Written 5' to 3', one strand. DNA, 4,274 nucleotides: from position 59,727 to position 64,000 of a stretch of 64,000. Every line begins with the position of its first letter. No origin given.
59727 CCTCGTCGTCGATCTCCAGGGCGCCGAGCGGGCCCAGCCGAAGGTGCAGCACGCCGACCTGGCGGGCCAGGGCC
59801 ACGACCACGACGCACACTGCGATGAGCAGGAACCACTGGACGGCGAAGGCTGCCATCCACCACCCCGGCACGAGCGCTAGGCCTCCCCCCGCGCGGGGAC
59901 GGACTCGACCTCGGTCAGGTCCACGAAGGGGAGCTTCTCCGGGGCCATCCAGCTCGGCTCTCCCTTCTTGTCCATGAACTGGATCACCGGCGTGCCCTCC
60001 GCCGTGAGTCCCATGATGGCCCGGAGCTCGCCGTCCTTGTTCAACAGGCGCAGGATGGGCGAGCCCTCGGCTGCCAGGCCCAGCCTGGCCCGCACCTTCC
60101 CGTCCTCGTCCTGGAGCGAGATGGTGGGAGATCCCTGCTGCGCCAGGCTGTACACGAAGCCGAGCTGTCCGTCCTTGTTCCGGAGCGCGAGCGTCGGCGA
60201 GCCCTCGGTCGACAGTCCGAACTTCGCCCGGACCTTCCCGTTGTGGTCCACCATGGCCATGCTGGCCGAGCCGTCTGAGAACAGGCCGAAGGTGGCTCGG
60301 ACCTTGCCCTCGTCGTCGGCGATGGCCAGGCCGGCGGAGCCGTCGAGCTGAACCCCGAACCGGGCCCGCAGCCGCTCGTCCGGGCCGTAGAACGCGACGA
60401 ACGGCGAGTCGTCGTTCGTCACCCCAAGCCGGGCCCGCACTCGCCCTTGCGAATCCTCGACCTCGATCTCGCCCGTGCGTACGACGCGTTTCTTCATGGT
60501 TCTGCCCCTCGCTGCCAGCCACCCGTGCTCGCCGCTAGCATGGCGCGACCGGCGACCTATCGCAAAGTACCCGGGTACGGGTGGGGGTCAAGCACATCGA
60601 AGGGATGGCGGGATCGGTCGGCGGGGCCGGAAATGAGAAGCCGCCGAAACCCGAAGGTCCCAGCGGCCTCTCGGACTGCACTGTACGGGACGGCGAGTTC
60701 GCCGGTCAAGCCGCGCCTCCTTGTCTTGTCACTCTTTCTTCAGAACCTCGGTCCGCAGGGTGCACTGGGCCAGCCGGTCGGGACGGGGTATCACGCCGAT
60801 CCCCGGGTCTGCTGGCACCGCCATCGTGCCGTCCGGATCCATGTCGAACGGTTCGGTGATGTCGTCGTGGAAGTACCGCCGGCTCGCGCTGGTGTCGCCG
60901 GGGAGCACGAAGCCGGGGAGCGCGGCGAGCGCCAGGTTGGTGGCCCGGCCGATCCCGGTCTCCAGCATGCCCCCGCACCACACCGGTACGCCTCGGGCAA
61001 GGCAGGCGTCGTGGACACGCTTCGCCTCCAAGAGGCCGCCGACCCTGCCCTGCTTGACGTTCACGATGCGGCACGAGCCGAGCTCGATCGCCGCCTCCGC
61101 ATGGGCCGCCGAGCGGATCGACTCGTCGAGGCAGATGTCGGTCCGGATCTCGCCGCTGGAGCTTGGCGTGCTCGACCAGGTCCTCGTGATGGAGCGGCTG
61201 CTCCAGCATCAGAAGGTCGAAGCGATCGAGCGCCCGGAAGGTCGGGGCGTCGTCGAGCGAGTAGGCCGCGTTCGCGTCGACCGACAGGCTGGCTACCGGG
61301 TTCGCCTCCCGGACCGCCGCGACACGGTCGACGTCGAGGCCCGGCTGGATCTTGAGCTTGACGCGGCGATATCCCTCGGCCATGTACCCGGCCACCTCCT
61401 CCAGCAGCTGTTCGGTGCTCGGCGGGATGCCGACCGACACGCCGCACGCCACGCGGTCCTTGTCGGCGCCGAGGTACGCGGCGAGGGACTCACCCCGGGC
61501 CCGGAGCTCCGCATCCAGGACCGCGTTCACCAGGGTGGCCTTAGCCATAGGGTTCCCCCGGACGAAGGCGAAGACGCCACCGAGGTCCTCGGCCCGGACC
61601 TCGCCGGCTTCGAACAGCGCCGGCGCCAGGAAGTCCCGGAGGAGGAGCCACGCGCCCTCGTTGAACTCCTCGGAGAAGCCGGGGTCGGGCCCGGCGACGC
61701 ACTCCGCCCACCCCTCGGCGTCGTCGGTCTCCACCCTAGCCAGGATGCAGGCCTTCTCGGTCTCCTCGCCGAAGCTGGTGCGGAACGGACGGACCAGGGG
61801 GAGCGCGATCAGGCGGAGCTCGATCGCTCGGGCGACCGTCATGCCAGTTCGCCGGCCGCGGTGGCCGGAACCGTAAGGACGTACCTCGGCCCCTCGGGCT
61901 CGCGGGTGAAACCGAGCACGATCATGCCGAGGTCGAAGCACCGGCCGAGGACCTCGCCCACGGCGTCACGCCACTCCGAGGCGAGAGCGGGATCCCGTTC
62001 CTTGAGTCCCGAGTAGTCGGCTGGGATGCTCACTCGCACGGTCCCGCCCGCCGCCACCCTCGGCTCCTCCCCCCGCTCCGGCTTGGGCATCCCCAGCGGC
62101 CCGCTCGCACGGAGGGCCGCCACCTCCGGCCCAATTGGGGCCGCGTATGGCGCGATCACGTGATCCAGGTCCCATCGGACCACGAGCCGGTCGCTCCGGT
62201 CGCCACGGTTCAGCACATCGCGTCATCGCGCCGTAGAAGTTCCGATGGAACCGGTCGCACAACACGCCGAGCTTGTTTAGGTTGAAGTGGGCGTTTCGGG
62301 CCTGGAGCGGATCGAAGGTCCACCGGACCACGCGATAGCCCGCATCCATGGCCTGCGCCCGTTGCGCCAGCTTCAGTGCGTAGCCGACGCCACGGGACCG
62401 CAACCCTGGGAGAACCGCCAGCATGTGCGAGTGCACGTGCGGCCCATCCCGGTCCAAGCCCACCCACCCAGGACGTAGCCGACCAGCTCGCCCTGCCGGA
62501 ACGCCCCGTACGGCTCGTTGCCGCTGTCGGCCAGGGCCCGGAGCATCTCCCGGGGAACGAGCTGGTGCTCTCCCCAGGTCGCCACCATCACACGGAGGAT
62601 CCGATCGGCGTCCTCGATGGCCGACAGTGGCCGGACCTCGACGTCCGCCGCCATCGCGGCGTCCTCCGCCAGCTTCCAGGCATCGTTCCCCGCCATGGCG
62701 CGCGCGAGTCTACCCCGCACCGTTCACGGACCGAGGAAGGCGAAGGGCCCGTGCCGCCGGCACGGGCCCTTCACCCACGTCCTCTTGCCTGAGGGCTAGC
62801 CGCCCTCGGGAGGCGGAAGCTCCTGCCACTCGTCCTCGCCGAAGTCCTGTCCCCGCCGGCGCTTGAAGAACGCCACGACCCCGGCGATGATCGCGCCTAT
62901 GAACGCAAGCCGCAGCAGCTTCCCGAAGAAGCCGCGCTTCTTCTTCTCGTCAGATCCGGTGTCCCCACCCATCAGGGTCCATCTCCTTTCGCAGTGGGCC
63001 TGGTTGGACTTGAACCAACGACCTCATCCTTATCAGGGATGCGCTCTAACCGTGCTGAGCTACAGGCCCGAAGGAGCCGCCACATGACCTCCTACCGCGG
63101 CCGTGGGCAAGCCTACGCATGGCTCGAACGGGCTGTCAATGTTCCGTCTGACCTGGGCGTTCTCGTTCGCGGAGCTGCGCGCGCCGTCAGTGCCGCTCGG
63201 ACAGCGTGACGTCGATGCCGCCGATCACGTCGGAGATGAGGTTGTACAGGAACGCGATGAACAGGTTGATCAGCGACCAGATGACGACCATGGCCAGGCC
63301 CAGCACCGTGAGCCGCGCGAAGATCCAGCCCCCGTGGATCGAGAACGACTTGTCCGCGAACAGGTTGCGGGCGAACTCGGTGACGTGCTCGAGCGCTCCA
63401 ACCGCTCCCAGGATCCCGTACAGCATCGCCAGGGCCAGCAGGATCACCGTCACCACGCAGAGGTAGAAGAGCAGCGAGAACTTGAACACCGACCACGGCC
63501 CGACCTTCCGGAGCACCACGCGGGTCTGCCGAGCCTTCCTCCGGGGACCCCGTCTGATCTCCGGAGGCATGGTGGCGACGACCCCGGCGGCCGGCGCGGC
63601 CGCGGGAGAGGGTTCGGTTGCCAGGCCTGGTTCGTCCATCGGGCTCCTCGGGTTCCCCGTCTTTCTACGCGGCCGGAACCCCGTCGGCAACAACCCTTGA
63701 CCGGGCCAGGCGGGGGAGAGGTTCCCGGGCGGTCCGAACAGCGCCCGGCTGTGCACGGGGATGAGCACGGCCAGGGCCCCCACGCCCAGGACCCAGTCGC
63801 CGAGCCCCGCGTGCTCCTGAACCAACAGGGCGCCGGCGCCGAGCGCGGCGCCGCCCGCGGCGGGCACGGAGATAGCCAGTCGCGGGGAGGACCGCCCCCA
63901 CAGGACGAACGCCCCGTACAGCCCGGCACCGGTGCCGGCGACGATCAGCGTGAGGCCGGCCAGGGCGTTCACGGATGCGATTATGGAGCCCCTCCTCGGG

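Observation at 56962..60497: mau-like operon with no heavy chain and no MauG, built around a Tat-exported Cys-rich mini-protein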

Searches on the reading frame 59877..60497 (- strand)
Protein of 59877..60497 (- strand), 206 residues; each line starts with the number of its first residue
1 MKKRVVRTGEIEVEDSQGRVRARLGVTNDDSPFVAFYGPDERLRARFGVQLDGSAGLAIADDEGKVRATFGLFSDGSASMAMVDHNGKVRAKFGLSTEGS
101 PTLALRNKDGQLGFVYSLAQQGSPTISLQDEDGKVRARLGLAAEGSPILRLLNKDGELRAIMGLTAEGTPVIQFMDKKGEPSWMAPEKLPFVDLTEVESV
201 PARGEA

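Call 3: search_protein_families(library=pfam, proteins=[window:59877-60497:-], max_evalue=1)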
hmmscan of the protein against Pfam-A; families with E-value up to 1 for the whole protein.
window:59877-60497:- (206 aa): 5 families
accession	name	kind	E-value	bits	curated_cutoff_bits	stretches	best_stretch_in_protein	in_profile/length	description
PF09695.16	YtfJ_HI0045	-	0.004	17.3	24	1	78-116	104-141/160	Bacterial protein of unknown function (YtfJ_HI0045)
PF20093.5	DUF6484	-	0.016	16.4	27.6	0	24-54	5-37/61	Domain of unknown function (DUF6484)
PF21182.2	FOG1-like_PR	-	0.027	14.8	27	0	127-143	7-23/97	Zinc finger protein ZFPM1-like, PR domain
PF08534.16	Redoxin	-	0.029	14.6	26.6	0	57-93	89-132/148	Redoxin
PF23623.1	GBD_IRG7_N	-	0.18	12.4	27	0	120-135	34-49/95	IRG7 N-terminal galactose binding domain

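Call 4: search_protein_families(library=ncbifam, proteins=[window:59877-60497:-], max_evalue=1)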
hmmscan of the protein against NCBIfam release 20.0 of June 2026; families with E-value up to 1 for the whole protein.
window:59877-60497:- (206 aa): 3 families
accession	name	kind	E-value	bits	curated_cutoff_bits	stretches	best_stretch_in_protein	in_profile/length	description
TIGR01626.1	ytfJ_HI0045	hypoth_equivalog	0.041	13.6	151.1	0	79-116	127-163/184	YtfJ family protein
NF043050.1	DisulfRedDsbH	equivalog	0.085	12.9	190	0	120-145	126-151/166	disulfide reductase DsbH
TIGR00385.1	dsbE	subfamily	0.16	11.5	123.15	0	95-158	88-150/173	DsbE family thiol:disulfide interchange protein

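Call 67: search_protein_families(library=pfam, alignment_id=A6, max_evalue=1)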
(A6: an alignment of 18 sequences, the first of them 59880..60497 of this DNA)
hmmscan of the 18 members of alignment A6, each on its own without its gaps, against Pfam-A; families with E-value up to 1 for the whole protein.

A. member 1, window:59880-60497:- (206 aa): 5 families
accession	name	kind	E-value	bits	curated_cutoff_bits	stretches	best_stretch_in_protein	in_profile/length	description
PF09695.16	YtfJ_HI0045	-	0.004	17.3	24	1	78-116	104-141/160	Bacterial protein of unknown function (YtfJ_HI0045)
PF20093.5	DUF6484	-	0.016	16.4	27.6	0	24-54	5-37/61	Domain of unknown function (DUF6484)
PF21182.2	FOG1-like_PR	-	0.027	14.8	27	0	127-143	7-23/97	Zinc finger protein ZFPM1-like, PR domain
PF08534.16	Redoxin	-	0.029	14.6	26.6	0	57-93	89-132/148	Redoxin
PF23623.1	GBD_IRG7_N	-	0.18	12.4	27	0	120-135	34-49/95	IRG7 N-terminal galactose binding domain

B. families by the number of members that match (of 18 scanned): 16 families
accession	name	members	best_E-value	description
PF09695.16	YtfJ_HI0045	12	0.00053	Bacterial protein of unknown function (YtfJ_HI0045)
PF08534.16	Redoxin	11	0.0023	Redoxin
PF15524.11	Ntox17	5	0.053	Novel toxin 17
PF25583.1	WCX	4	0.082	WCX domain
PF23623.1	GBD_IRG7_N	4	0.15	IRG7 N-terminal galactose binding domain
PF21182.2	FOG1-like_PR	3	0.027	Zinc finger protein ZFPM1-like, PR domain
PF06832.18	BiPBP_C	3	0.19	Penicillin-Binding Protein C-terminus Family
PF20093.5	DUF6484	2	0.016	Domain of unknown function (DUF6484)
PF12385.14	Peptidase_C70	2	0.023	Papain-like cysteine protease AvrRpt2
PF08806.17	Sep15_SelM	2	0.24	Sep15/SelM redox domain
PF18850.6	LPD30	2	0.26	Large polyvalent protein associated domain 30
PF24251.1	DUF7453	1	0.099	Family of unknown function (DUF7453)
PF18146.6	CinA_KH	1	0.11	Damage-inducible protein CinA KH domain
PF22585.3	Sialidase-like_CBM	1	0.2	Sialidase-like, CBM domain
PF19408.5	PKD_6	1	0.25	PKD-like domain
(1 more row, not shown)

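Call 79: predict_structure(protein=window:59880-60497:-)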
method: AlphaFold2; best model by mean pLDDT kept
length: 206 residues; sequences in the alignment: 1
mean_pLDDT: 85.7   pTM: 0.68
mean pLDDT of the five models: 85.7, 83.0, 80.4, 79.6, 77.1
residues with pLDDT >= 90: 107; 70-90: 72; 50-70: 21; < 50: 6
segments of 3 or more residues with pLDDT < 50: 204-206
pLDDT, mean of each block of 10 residues (from residue 1): 87 96 93 96 97 96 96 96 93 91 90 82 83 89 83 89 82 79 64 54 47
secondary structure, 60 per line:
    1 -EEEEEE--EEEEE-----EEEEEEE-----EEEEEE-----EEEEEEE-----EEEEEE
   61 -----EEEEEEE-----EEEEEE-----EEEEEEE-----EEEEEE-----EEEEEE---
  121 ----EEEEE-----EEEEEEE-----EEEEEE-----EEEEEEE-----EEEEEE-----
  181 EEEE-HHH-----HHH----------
elements in order: E2-7 E10-14 E20-26 E32-37 E43-49 E55-60 E66-72 E78-83 E89-95 E101-106 E112-117 E125-129 E135-141 E147-152 E158-164 E170-175 E181-184

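Call 83: fold_search(model_id=the predicted structure, library=pdb)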
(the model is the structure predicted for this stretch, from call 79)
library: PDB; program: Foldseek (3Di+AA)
matches with E <= 10: 1208; with E <= 0.001: 85
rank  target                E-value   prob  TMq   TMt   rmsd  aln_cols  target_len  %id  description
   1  2fkj_A                2.3e-10  1.00  0.72  0.43   3.0       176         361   19  The crystal structure of engineered OspA (released 2006-11-21)
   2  2oy7                  2.5e-10  1.00  0.58  0.41   5.7       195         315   18  The crystal structure of OspA mutant (released 2008-03-04)
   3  5ys7                  4.2e-10  1.00  0.64  0.43   6.6       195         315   20  Crystal structure of an OspA mutant (released 2018-11-14)
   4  3cka_A                8.5e-10  1.00  0.66  0.44   5.8       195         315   19  The crystal structure of OspA mutant (released 2009-03-17)
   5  5z1o_A                1.2e-09  1.00  0.64  0.43   6.4       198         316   20  Crystal structure of an OspA mutant (released 2019-01-02)
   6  2oy8                  1.9e-09  1.00  0.54  0.38   6.7       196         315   18  The crystal structure of OspA mutant (released 2008-03-04)
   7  3cka_B                3.2e-09  1.00  0.65  0.44   5.7       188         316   19  The crystal structure of OspA mutant (released 2009-03-17)
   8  2hkd                  3.2e-09  1.00  0.54  0.38   6.6       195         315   18  The crystal structure of engineered OSPA (released 2006-11-21)
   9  9jsa_A                3.3e-09  1.00  0.60  0.42   5.9       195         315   18  CatPSAM-H8 (released 2025-10-01)
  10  8xwg                  4.3e-09  1.00  0.55  0.39   6.1       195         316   17  OspA variants for thioflavin-T binding (released 2024-11-27)
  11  2fkg                  1.1e-08  1.00  0.53  0.37   6.8       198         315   18  The Crystal Structure of Engineered OspA (released 2006-11-21)
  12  3ec5                  1.6e-08  1.00  0.46  0.32   9.7       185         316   19  The crystal structure of Thioflavin-T (ThT) binding OspA mutant (released 2009-02-03)
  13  6kk9_C                2.5e-08  1.00  0.51  0.55   9.0       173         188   18  A Crystal structure of OspA mutant (released 2020-07-29)
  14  6kk9_D                4.9e-08  1.00  0.47  0.51   5.6       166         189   16  A Crystal structure of OspA mutant (released 2020-07-29)
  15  2af5                  1.1e-07  1.00  0.42  0.31  13.4       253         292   13  2.5A X-ray Structure of Engineered OspA protein (released 2006-08-01)
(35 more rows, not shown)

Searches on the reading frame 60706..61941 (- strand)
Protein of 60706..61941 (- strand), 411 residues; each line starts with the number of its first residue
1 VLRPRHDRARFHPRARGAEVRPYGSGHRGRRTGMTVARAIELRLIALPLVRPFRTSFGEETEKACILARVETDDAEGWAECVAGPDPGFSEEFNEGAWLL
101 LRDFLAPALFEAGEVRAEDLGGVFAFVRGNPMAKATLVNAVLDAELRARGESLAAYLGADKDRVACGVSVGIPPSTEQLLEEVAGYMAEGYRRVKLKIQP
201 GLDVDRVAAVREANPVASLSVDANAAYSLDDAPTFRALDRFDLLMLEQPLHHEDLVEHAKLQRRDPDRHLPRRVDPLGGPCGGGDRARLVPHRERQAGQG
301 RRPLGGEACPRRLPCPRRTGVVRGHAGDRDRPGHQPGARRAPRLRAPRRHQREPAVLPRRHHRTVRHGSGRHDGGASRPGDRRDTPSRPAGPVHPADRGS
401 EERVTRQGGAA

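Call 91: search_protein_families(library=pfam, proteins=[window:60706-61941:-], max_evalue=0.01)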
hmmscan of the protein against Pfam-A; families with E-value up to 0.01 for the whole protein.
window:60706-61941:- (411 aa): 2 families
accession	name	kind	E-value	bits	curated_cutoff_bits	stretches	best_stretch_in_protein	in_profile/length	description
PF13378.12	MR_MLE_C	-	1.9e-16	60.9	29.4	1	179-264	2-94/219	Enolase C-terminal domain-like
PF02746.21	MR_MLE_N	-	0.00052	20.7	22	1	49-158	12-117/117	Mandelate racemase / muconate lactonizing enzyme, N-terminal domain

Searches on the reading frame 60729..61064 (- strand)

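Call 91: search_protein_families(library=pfam, proteins=[window:60729-61064:-], max_evalue=0.01)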
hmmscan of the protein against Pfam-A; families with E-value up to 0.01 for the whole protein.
window:60729-61064:- (111 aa): 1 family
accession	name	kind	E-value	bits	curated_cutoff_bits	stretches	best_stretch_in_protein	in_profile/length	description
PF13378.12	MR_MLE_C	-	1.2e-15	58.2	29.4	1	2-96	124-218/219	Enolase C-terminal domain-like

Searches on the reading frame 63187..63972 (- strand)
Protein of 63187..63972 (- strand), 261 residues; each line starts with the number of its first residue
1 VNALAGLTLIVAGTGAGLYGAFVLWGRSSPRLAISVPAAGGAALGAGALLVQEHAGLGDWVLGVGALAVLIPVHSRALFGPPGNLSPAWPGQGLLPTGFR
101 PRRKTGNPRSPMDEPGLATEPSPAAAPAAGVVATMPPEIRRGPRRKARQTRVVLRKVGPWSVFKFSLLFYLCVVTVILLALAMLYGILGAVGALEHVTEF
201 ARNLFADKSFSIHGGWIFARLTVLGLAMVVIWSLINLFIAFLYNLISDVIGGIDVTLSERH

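Call 91: search_protein_families(library=pfam, proteins=[window:63187-63972:-], max_evalue=0.01)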
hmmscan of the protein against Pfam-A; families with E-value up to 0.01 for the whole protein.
window:63187-63972:- (261 aa): 1 family
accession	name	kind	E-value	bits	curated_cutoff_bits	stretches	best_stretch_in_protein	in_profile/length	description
PF12089.13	DUF3566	-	4.9e-21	75.7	22.2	1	148-259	2-118/118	Transmembrane domain of unknown function (DUF3566)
